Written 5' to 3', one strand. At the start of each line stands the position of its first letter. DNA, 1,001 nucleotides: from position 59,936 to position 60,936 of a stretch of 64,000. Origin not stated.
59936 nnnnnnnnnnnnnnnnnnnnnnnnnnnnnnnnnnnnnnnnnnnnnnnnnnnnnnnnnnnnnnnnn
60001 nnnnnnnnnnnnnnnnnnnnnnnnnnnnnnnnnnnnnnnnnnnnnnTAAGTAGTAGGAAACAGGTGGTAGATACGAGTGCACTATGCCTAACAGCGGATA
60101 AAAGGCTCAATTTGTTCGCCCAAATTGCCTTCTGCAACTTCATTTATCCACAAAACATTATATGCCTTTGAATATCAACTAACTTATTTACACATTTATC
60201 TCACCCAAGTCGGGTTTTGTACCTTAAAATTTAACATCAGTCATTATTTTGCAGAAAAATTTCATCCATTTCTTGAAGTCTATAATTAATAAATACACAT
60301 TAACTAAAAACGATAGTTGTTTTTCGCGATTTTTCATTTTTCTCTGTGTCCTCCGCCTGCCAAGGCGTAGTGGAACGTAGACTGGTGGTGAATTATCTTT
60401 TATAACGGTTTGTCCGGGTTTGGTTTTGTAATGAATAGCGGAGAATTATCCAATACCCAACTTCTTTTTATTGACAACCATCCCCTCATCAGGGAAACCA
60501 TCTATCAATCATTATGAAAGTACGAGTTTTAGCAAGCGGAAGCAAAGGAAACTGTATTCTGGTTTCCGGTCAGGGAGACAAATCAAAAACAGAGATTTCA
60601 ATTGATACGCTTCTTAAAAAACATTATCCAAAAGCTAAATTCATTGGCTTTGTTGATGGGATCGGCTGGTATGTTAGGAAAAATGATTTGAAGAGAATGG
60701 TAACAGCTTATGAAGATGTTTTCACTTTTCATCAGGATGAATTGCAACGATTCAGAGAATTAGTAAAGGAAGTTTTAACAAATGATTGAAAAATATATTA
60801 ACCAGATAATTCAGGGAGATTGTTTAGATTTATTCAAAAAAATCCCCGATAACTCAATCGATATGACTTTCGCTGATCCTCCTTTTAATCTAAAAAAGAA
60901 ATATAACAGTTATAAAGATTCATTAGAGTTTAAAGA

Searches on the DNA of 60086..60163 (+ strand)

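Call 82: build_rna_model(alignment_id=A5, structure=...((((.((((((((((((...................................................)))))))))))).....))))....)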
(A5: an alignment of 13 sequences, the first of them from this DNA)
Model R1 built from alignment A5 (13 sequences, 96 columns); structure: as given.
model positions 88; base pairs 16; branch points 0; effective number of sequences 5.58; information 0.647 bits per position. Calibrated on 0.2 Mb of random sequence (short: E-values are rough).
structure used (alignment columns):
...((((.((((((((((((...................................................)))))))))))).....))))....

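Call 83: search_with_rna_model(model_id=R1, source=window, max_evalue=10, filters=off)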
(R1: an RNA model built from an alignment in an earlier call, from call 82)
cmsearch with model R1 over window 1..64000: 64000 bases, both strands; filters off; matches with E-value up to 10: 12.
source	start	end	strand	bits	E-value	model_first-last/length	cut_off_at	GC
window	60086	60163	+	68.5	1.7e-18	1-88/88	no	0.38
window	63047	63107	+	16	0.035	1-88/88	no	0.48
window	59879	59954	-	13.5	0.21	1-88/88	no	0.24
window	33017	33078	+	13.1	0.28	1-88/88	no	0.42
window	55304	55377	+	12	0.59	1-88/88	no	0.24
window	48649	48712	-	11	1.3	1-88/88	no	0.38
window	29500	29568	+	10.6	1.6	1-88/88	no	0.49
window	3207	3271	-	10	2.6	1-88/88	no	0.38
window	58375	58400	-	9.4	4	1-88/88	no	0.31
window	43280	43329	-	9.3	4.3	1-88/88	no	0.32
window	39315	39350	+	9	5.3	1-88/88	no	0.44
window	26912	26981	-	8.2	9.2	1-88/88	no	0.3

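Call 84: search_with_rna_model(model_id=R1, sources=[L001, L002, L007, L010, L011, L015, L086, L087, L088, L089, L090, L091, L092, L093, L094, L095, L096, L097, L098, L099, L100, L101, L102, L103, L104, L105, L106, L107, L108, L109, L110, L111, L112, L113, L114, L115, L116, L117, L118, L119, L120, L121, L122, L123, L124, L125, L126, L130, L131, L164], max_evalue=0.01)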
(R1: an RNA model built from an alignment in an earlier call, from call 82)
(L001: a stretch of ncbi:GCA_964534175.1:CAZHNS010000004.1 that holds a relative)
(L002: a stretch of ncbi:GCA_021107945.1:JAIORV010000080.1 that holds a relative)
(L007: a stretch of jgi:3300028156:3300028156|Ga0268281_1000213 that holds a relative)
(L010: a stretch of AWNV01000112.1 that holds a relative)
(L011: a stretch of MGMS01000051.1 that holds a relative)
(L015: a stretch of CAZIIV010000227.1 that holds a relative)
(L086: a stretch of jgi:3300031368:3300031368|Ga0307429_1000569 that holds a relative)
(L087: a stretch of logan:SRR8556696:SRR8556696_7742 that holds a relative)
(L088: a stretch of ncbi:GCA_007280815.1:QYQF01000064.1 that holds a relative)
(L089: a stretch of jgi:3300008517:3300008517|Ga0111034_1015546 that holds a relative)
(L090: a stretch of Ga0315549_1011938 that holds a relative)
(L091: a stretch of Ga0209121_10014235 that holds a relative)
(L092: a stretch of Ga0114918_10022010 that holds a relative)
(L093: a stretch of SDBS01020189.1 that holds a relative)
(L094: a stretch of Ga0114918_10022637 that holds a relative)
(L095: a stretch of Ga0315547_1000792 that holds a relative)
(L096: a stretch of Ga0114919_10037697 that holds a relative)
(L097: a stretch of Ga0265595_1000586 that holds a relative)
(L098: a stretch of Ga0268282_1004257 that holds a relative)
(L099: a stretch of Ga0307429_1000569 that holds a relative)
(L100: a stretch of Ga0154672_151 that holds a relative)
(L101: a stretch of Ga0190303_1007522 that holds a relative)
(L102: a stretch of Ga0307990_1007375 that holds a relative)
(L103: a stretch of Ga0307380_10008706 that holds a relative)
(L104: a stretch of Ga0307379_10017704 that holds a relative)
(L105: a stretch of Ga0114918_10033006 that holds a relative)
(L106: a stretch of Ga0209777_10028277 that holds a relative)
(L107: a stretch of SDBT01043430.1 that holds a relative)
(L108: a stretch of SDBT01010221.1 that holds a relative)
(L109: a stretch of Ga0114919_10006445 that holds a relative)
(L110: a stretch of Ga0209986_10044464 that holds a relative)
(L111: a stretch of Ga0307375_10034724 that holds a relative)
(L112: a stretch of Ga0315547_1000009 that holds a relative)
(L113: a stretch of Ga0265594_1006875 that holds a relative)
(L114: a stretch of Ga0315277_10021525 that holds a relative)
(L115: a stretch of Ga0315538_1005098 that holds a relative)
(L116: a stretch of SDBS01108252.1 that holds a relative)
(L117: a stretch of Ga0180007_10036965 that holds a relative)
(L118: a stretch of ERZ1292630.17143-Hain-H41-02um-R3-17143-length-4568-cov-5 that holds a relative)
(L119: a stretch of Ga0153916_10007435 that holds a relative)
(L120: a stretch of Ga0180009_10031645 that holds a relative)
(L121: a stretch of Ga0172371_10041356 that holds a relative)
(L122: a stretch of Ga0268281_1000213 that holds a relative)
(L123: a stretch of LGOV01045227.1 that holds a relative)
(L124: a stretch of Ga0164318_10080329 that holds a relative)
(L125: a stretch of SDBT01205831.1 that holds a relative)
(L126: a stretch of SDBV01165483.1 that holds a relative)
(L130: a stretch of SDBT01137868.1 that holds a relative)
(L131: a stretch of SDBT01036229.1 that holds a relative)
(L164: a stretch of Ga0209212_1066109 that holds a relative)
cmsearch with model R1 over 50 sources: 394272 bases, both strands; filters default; matches with E-value up to 0.01: 39.
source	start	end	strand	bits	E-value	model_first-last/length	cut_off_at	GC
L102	6704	6792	+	95.7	3.7e-26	1-88/88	no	0.37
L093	2486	2574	+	91.1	1e-24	1-88/88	no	0.45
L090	5605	5693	+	88.4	6.9e-24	1-88/88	no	0.43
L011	12749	12840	+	81.5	9.7e-22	1-88/88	no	0.47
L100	7749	7840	+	81.5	9.7e-22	1-88/88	no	0.47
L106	3239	3327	+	79.4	4.2e-21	1-88/88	no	0.39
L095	7730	7818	+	76.3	4e-20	1-88/88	no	0.35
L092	533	616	+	75.8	5.6e-20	1-88/88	no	0.44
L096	3149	3243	+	75.2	8.9e-20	1-88/88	no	0.47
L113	3411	3488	+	69.8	4.1e-18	1-88/88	no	0.42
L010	396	479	+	68.6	1e-17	1-88/88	no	0.46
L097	4861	4944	+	68.6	1e-17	1-88/88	no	0.46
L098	478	561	+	68.6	1e-17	1-88/88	no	0.46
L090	2718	2800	+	67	3.1e-17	1-88/88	no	0.51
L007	12734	12811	+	66.4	4.6e-17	1-88/88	no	0.41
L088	7585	7662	+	66.4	4.6e-17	1-88/88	no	0.41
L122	7734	7811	+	66.4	4.6e-17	1-88/88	no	0.41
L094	1198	1281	+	65.7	7.8e-17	1-88/88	no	0.54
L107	4446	4528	+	63.1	4.8e-16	1-88/88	no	0.51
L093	5364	5455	+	62.3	9e-16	1-88/88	no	0.55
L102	3524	3614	+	60.6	2.9e-15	1-88/88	no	0.48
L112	12247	12335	+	57.4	2.9e-14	1-88/88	no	0.53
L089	3989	4077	+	57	4e-14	1-88/88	no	0.4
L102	245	317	+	54.9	1.7e-13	1-88/88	no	0.53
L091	3833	3920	+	49.8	6.7e-12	1-88/88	no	0.41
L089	6289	6379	+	46.2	8.6e-11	1-88/88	no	0.4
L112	9156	9235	+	39.5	1e-08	1-88/88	no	0.39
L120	1673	1760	+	35.6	1.8e-07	1-88/88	no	0.49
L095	2983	3069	+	30.4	7.2e-06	1-88/88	no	0.49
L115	2649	2735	+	30.4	7.2e-06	1-88/88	no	0.49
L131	4876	4944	+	29.8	1.1e-05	1-88/88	no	0.45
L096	139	204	+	28.2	3.4e-05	1-88/88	no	0.32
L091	3165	3251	+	26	0.00017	1-88/88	no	0.39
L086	5491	5567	+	23.7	0.00086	1-88/88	no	0.48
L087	3078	3154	+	23.7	0.00086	1-88/88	no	0.48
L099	5491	5567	+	23.7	0.00086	1-88/88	no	0.48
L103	1333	1401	+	22.6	0.002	1-88/88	no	0.43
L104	3689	3757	+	22.6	0.002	1-88/88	no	0.43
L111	3265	3341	+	21.4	0.0045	1-88/88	no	0.48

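Call 111: search_with_rna_model(model_id=R1, sources=[L003, L004, L005, L006, L012, L013, L014, L016, L017, L018, L019, L020, L021, L022, L023, L024, L025, L026, L027, L028, L029, L030, L031, L032, L033, L034, L035, L036, L037, L038, L039, L040, L041, L042, L043, L044, L045, L046, L047, L048, L049, L050, L051, L052, L053, L054, L055, L056, L057, L058, L059, L060, L061, L062, L063, L064, L065, L066, L067, L068, L069, L070, L071, L072, L073, L074, L075, L076, L077, L078, L079, L080, L081, L082, L083, L084, L085, L127, L128, L129, L132, L133, L134, L135, L136, L137, L138, L139, L140, L141, L142, L143, L144, L145, L146, L147, L148, L149, L150, L151], max_evalue=0.01)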
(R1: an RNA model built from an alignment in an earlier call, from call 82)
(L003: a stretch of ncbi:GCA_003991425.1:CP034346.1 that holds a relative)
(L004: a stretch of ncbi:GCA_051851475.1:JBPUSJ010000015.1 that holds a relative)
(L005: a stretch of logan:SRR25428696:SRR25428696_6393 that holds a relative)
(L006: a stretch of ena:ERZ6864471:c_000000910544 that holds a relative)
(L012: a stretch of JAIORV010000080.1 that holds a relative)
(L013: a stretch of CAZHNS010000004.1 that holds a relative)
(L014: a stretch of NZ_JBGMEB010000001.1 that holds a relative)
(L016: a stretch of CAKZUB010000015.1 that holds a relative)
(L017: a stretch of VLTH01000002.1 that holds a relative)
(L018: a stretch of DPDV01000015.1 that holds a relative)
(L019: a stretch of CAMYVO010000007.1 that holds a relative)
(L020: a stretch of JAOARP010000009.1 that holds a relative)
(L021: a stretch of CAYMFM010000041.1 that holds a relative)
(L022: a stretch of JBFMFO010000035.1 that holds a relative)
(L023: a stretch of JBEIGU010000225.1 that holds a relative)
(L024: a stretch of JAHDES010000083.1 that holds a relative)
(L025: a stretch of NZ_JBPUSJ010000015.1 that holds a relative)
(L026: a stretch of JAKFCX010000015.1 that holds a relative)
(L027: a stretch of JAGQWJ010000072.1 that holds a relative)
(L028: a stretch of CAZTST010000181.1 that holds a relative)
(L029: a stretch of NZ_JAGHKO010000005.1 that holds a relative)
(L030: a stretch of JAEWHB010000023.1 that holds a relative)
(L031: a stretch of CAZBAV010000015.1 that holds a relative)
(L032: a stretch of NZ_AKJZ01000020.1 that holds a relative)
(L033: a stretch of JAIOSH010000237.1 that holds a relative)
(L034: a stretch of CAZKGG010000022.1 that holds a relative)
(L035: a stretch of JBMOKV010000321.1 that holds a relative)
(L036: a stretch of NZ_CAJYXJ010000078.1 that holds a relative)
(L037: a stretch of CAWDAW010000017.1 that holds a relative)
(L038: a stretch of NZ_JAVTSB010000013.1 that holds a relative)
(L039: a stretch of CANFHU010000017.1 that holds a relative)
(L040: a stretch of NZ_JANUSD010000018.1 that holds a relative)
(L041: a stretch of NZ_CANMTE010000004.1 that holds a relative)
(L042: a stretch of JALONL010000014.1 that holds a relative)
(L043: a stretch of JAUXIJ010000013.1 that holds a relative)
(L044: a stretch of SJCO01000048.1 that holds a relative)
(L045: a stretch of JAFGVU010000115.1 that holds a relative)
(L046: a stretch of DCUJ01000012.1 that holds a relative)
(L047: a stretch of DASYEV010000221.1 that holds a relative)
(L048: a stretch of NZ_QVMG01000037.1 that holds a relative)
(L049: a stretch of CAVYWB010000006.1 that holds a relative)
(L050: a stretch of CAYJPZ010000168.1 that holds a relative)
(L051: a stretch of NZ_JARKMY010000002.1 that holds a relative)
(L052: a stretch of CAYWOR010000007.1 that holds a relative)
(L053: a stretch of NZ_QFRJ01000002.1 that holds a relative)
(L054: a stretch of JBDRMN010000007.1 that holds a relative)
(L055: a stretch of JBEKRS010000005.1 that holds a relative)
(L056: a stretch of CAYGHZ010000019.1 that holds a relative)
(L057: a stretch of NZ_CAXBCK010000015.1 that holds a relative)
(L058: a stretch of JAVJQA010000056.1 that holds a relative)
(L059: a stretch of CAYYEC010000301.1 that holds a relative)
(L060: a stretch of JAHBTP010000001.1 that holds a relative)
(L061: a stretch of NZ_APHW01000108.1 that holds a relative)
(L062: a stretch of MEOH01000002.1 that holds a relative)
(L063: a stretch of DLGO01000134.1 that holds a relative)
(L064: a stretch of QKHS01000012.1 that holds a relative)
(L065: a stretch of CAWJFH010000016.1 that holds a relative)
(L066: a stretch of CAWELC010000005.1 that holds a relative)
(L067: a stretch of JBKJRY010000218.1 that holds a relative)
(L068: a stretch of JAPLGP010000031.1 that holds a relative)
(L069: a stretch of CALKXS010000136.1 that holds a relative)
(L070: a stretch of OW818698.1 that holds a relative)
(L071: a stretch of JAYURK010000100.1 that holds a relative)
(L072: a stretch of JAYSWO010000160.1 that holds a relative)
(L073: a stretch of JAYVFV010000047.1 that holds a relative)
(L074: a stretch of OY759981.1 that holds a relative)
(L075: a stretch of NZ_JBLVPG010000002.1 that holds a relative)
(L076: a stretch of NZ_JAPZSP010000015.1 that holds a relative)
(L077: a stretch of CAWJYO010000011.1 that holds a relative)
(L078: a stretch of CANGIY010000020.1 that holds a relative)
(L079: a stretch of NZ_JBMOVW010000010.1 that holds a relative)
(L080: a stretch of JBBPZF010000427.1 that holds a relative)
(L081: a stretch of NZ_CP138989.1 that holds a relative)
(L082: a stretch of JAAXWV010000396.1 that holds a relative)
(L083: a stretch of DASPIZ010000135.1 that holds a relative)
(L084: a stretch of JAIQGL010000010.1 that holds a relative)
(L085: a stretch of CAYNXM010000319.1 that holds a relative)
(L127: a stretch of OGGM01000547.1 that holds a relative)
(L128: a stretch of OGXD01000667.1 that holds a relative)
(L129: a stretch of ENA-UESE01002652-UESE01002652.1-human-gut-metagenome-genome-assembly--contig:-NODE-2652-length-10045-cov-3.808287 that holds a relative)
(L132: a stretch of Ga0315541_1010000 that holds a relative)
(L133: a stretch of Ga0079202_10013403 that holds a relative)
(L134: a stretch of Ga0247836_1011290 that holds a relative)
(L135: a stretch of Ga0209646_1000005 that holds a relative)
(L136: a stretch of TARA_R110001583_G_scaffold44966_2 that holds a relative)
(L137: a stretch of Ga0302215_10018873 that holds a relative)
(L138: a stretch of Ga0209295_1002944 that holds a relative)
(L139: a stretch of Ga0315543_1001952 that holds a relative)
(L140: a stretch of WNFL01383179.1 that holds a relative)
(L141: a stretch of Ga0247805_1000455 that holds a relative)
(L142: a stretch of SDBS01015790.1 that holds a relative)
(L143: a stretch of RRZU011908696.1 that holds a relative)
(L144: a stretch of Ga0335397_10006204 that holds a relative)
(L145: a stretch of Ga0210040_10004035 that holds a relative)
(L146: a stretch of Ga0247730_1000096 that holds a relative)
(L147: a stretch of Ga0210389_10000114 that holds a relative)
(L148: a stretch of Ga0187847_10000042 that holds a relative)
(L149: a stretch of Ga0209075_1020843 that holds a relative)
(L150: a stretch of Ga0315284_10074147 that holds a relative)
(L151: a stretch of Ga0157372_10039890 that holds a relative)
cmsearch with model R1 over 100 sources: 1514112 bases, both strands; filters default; matches with E-value up to 0.01: 0.
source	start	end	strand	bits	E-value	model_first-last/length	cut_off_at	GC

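Call 113: search_with_rna_model(model_id=R1, sources=[L177, L178, L179, L180, L181, L182, L183, L184, L185, L186, L187, L188, L189, L190, L191, L192, L193, L194, L195, L196, L197, L198, L199, L200, L201, L202, L203, L204, L205, L206, L207, L208, L209, L210, L211, L212, L213, L214, L215, L216, L217, L218, L219, L220, L221, L222, L223, L224, L225, L226, L227, L228, L229, L230, L231, L232, L233, L234, L235, L236, L237, L238, L239, L240, L241, L242, L243, L244, L245, L246, L247, L248, L249, L250, L251, L252, L253, L254, L255, L256], max_evalue=0.001)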
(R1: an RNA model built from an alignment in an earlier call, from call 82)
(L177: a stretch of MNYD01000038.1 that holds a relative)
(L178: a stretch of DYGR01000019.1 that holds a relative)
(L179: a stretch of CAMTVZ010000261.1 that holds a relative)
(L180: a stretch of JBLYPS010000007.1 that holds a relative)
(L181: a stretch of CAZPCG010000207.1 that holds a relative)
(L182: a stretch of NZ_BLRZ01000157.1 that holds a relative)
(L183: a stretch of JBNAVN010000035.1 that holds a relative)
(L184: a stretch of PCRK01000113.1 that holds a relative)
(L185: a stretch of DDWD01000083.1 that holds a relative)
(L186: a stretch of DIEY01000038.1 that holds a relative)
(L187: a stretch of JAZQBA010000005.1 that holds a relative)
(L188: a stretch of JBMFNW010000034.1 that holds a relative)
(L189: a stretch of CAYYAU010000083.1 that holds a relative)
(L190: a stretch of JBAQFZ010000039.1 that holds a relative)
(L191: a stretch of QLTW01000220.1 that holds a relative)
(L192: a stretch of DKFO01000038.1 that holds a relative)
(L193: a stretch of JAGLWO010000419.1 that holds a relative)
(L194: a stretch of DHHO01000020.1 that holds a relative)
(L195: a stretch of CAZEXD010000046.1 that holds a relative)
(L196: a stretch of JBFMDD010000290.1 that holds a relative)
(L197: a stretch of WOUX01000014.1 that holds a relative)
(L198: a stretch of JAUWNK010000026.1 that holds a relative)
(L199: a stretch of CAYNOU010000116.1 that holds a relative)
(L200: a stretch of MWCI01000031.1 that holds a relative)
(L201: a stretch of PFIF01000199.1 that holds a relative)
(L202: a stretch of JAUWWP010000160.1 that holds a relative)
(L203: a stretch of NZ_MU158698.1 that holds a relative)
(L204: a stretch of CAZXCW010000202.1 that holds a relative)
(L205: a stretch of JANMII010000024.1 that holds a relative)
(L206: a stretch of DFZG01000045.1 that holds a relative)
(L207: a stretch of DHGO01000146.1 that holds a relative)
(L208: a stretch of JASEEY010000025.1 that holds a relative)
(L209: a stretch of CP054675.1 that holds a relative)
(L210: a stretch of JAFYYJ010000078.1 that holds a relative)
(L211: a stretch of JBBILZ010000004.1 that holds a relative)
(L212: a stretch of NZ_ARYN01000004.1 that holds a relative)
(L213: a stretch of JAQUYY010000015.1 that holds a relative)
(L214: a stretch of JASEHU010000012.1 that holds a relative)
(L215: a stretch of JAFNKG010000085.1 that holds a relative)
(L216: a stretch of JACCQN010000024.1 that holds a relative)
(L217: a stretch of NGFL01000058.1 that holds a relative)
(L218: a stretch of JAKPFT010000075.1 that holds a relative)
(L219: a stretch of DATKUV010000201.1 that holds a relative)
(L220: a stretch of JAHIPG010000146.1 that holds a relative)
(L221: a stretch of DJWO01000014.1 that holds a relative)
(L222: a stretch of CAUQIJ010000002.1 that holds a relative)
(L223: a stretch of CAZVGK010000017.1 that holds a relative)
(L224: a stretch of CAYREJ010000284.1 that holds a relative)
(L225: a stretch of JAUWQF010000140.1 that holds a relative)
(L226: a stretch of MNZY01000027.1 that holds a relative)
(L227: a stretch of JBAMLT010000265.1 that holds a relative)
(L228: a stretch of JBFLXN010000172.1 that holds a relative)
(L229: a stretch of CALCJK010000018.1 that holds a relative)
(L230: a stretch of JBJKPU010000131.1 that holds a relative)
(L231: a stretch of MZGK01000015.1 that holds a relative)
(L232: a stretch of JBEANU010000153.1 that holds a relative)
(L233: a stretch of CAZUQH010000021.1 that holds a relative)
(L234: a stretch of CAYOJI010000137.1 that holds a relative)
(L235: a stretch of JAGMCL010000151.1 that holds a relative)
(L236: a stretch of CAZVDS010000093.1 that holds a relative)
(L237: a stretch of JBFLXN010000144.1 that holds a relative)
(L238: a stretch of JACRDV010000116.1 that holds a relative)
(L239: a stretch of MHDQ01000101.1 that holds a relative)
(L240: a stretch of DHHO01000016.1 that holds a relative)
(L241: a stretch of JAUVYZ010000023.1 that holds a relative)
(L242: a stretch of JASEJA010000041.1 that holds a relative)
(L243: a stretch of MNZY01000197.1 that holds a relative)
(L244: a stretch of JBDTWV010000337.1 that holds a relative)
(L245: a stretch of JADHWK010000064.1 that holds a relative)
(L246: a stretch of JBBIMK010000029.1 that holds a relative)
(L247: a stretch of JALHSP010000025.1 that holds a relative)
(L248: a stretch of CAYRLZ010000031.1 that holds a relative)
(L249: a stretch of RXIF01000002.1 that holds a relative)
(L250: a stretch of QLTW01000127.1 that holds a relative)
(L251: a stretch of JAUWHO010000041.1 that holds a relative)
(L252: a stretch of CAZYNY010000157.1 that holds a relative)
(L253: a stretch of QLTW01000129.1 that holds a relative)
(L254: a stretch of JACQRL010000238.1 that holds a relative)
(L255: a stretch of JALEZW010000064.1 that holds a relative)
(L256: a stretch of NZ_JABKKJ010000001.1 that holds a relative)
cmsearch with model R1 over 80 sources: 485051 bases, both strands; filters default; matches with E-value up to 0.001: 92.
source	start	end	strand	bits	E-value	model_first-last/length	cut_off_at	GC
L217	764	852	+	95.7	4.4e-26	1-88/88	no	0.43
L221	1416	1504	-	95.7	4.7e-26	1-88/88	no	0.36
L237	1477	1565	-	95.5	5.3e-26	1-88/88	no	0.43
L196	1951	2039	-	94.4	1.1e-25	1-88/88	no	0.38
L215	4857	4945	+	93.9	1.7e-25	1-88/88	no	0.4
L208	210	298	+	93.8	1.8e-25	1-88/88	no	0.43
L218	594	682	+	93.3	2.6e-25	1-88/88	no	0.4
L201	5951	6039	+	93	3.2e-25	1-88/88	no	0.4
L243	2737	2825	-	92.8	3.5e-25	1-88/88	no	0.37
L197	5459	5547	+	92.1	5.8e-25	1-88/88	no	0.39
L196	7687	7775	-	92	6.2e-25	1-88/88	no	0.42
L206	2502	2590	+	91.7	7.9e-25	1-88/88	no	0.4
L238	230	318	+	91.5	9.3e-25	1-88/88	no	0.39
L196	5143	5230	-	90.8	1.6e-24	1-88/88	no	0.41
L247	1041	1129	-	90.7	1.7e-24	1-88/88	no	0.38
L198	450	538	-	89.9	2.9e-24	1-88/88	no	0.39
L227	19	107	-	89.8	3e-24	1-88/88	no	0.47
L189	280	368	+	87.5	1.6e-23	1-88/88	no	0.44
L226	818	906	+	87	2.3e-23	1-88/88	no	0.38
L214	7424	7512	-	85.8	5.5e-23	1-88/88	no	0.37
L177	536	625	+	85.3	7.6e-23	1-88/88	no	0.49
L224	1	89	+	84.8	1.1e-22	1-88/88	no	0.47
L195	1701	1788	-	84.5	1.3e-22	1-88/88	no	0.36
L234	2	90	+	84.4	1.4e-22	1-88/88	no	0.51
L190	5573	5664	+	83.7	2.4e-22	1-88/88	no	0.42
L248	7670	7761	-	83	4.1e-22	1-88/88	no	0.48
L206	3312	3400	+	82.8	4.7e-22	1-88/88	no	0.45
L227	253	341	-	82.7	5e-22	1-88/88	no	0.45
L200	5281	5372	-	82.7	5e-22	1-88/88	no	0.36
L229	4225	4313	+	82.6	5.2e-22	1-88/88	no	0.49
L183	352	439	+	82.3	6.5e-22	1-88/88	no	0.45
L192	2670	2754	-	81.5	1.1e-21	1-88/88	no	0.41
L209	7200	7288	-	80.6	2.3e-21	1-88/88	no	0.46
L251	3792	3883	+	79.5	4.9e-21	1-88/88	no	0.49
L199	2376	2461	-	79.2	6.1e-21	1-88/88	no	0.42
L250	58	150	-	78.6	9.4e-21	1-88/88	no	0.39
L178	3546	3633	+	75.5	8.6e-20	1-88/88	no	0.41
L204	4284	4371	+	74.6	1.7e-19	1-88/88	no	0.35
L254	52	139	-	73.7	3.2e-19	1-88/88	no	0.47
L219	7829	7918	+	73.3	4.1e-19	1-88/88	no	0.32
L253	2935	3022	-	73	5.2e-19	1-88/88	no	0.4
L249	1122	1210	-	71.9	1.1e-18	1-88/88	no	0.37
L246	1603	1692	+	71.8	1.2e-18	1-88/88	no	0.42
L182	933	1022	+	70.1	4.1e-18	1-88/88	no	0.46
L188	433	521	-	68.5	1.3e-17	1-88/88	no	0.46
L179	322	407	+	68.5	1.3e-17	1-88/88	no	0.41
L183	2689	2777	+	67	3.8e-17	1-88/88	no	0.37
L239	1879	1970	-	66.8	4.4e-17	1-88/88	no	0.48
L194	6923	7011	+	64.5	2.3e-16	1-88/88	no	0.46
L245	6524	6618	-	64.4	2.5e-16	1-88/88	no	0.45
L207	569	657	-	64.1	2.9e-16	1-88/88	no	0.43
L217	67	142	+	63.7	3.9e-16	1-88/88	no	0.55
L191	2251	2341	+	63.5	4.5e-16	1-88/88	no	0.46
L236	2423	2595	-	61.4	2.1e-15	1-88/88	no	0.4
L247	2116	2195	-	59.8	6.4e-15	1-88/88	no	0.45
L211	1090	1169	-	59.3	9.2e-15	1-88/88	no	0.38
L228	1323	1493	+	58.3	1.8e-14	1-88/88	no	0.42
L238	689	768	+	58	2.3e-14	1-88/88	no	0.45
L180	589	674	+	56.6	6.7e-14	1-88/88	no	0.43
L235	6885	6985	+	56.3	8.2e-14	1-88/88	no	0.5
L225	512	603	-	56.2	8.6e-14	1-88/88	no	0.46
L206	626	705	+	55.7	1.2e-13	1-88/88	no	0.41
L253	68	155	-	54.3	3.4e-13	1-88/88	no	0.6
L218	2042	2120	+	54.1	3.7e-13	1-88/88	no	0.51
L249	2667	2745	+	51.5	2.5e-12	1-88/88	no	0.34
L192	38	117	-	51.1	3.3e-12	1-88/88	no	0.43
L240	1392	1473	+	50.4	5.6e-12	1-88/88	no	0.29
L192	3762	3846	-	50.2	6.1e-12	1-88/88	no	0.51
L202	162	255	+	49.9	7.6e-12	1-88/88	no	0.4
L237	322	410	-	49.9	7.9e-12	1-88/88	no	0.52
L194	6284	6363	+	49.8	8.1e-12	1-88/88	no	0.39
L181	244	356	+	49.4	1.1e-11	1-88/88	no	0.37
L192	7618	7696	-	47.9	3.1e-11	1-88/88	no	0.41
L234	2657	2714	+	47.8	3.5e-11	1-57/88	3'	0.48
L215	5504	5605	+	47.5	4.2e-11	1-88/88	no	0.45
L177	2417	2494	+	45.7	1.5e-10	1-88/88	no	0.49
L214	5184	5257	-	43.3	8.4e-10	1-88/88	no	0.5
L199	994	1079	-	43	1.1e-09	1-88/88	no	0.45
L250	3583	3651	-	42.7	1.3e-09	1-88/88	no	0.48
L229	5233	5319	+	40.2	8e-09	1-88/88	no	0.43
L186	772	869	+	39.1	1.8e-08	1-88/88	no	0.51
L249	4584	4653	+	37.2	6.7e-08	1-88/88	no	0.37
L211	1730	1814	-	35.8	1.9e-07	1-88/88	no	0.49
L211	3115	3224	-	34.3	5.4e-07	1-88/88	no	0.51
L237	144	226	-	33.6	8.9e-07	1-88/88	no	0.47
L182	2523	2609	+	33.5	9.4e-07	1-88/88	no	0.46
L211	3958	4046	-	32.7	1.7e-06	1-88/88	no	0.45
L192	6062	6146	-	31.6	3.7e-06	1-88/88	no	0.58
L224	470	551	+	30.8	6.5e-06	1-88/88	no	0.48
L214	1672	1751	-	28.7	3.1e-05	1-88/88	no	0.41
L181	1178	1250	+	27.2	8.5e-05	1-88/88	no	0.52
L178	3179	3245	+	24.8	0.00049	1-88/88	no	0.33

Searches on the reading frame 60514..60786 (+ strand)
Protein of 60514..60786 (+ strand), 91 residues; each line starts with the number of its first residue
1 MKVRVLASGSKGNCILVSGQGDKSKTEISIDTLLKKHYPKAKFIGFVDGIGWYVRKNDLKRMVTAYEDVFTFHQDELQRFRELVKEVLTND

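Call 11: search_protein_families(library=pfam, proteins=[window:60514-60786:+], max_evalue=0.01)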
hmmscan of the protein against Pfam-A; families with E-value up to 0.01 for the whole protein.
window:60514-60786:+ (91 aa): 1 family
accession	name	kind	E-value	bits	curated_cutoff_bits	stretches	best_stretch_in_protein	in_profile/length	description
PF04556.18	DpnII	-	0.0042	16.9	23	1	36-73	232-269/278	DpnII restriction endonuclease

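Call 86: search_protein_families(library=ncbifam, proteins=[window:60514-60786:+], max_evalue=0.001)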
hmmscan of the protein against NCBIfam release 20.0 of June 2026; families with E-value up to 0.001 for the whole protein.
window:60514-60786:+ (91 aa): 0 families
